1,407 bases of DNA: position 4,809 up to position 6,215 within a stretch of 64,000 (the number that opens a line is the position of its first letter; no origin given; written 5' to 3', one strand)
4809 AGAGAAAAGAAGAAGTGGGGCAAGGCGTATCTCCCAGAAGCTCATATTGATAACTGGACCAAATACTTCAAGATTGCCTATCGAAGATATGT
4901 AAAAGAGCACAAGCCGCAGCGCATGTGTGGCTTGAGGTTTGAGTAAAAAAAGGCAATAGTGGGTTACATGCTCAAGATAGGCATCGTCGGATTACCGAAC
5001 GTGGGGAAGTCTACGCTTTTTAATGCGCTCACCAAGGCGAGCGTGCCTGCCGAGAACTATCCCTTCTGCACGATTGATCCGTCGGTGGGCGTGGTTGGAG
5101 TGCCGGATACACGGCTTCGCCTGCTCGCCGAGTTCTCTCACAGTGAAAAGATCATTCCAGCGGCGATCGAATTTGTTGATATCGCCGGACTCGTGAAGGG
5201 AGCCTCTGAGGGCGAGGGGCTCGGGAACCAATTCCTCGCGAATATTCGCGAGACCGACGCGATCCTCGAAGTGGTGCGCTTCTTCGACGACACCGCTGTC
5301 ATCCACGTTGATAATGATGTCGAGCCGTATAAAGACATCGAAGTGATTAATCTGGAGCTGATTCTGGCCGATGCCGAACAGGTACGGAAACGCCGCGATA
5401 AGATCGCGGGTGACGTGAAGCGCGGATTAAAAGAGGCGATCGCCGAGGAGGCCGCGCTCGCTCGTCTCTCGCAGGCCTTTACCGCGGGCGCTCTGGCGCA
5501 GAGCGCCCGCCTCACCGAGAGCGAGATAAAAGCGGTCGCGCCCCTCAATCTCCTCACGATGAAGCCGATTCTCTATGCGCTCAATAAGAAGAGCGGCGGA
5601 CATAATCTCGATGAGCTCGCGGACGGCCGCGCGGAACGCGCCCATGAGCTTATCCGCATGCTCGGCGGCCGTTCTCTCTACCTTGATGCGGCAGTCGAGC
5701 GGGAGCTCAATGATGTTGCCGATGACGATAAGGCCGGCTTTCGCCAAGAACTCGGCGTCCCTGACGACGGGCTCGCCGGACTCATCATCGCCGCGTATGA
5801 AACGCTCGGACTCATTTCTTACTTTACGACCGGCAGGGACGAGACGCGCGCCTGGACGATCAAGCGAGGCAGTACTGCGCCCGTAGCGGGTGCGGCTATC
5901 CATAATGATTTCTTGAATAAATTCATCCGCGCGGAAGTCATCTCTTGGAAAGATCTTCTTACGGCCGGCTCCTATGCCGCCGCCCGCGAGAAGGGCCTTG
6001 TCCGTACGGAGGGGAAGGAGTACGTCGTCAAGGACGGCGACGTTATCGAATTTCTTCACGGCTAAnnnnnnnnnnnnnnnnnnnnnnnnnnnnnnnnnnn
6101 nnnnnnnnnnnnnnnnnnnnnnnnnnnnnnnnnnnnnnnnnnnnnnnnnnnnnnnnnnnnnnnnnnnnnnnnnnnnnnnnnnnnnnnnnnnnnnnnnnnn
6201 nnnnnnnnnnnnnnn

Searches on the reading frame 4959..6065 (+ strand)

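Call 3: search_protein_families(library=pfam, proteins=[window:4959-6065:+], max_evalue=0.01)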
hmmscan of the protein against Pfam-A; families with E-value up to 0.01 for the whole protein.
window:4959-6065:+ (368 aa): 3 families
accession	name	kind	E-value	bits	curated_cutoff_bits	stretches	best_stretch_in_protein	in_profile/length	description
PF06071.19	YchF-GTPase_C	-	7.5e-33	112.9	27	1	285-366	1-82/84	Protein of unknown function (DUF933)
PF01926.29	MMR_HSR1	-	1.5e-22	80.2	21.9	1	6-125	1-100/113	50S ribosome-binding GTPase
PF02421.24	FeoB_N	-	4.1e-08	33.3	27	1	6-54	2-50/156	Ferrous iron transport protein B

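Call 4: search_protein_families(library=ncbifam, proteins=[window:4959-6065:+], max_evalue=0.01)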
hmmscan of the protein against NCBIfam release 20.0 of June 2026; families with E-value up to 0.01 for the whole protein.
window:4959-6065:+ (368 aa): 20 families
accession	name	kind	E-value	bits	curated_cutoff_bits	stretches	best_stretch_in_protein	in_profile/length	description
TIGR00092.1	TIGR00092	equivalog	1.1e-121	406.4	279.2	1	4-366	1-365/368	redox-regulated ATPase YchF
NF007171.0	PRK09602.1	subfamily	9e-36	123.6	387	1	4-212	2-229/397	YchF-related putative GTPase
NF008955.0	PRK12297.1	equivalog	2.7e-22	79.3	406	1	4-191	159-318/429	GTPase ObgE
NF008956.1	PRK12299.1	equivalog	1.4e-21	76.8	300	1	6-147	160-273/327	GTPase ObgE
TIGR02729.1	Obg_CgtA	equivalog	2.2e-21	76.2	280.25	1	4-174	157-302/329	Obg family GTPase CgtA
NF008954.1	PRK12296.1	equivalog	1.5e-16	60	377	1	6-140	161-272/470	GTPase ObgE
TIGR00231.1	small_GTP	domain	5.4e-09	36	42.5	1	5-108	4-93/164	GTP-binding protein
TIGR03156.1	GTP_HflX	equivalog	1.3e-08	34.1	216.75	1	4-55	189-240/351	GTPase HflX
TIGR03594.1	GTPase_EngA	equivalog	7.1e-07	28.6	306.7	1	6-29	2-25/432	ribosome biogenesis GTPase Der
TIGR00437.1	feoB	equivalog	1.2e-06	27.6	315.65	1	11-54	1-44/594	ferrous iron transport protein B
NF008280.0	PRK11058.1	equivalog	1.5e-06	27.3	441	1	7-58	200-251/426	ribosome rescue GTPase HflX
TIGR03596.1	GTPase_YlqF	equivalog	2e-05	24.1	208.2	1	5-29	119-143/276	ribosome biogenesis GTPase YlqF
TIGR00436.1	era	equivalog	0.00011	21.7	116.25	1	6-27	2-23/270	GTPase Era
NF000908.1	PRK00089.1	equivalog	0.00012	21.5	237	1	7-29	6-28/291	GTPase Era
NF003661.0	PRK05291.1-3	equivalog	0.0003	20.2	380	1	5-28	217-240/448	tRNA uridine-5-carboxymethylaminomethyl(34) synthesis GTPase MnmE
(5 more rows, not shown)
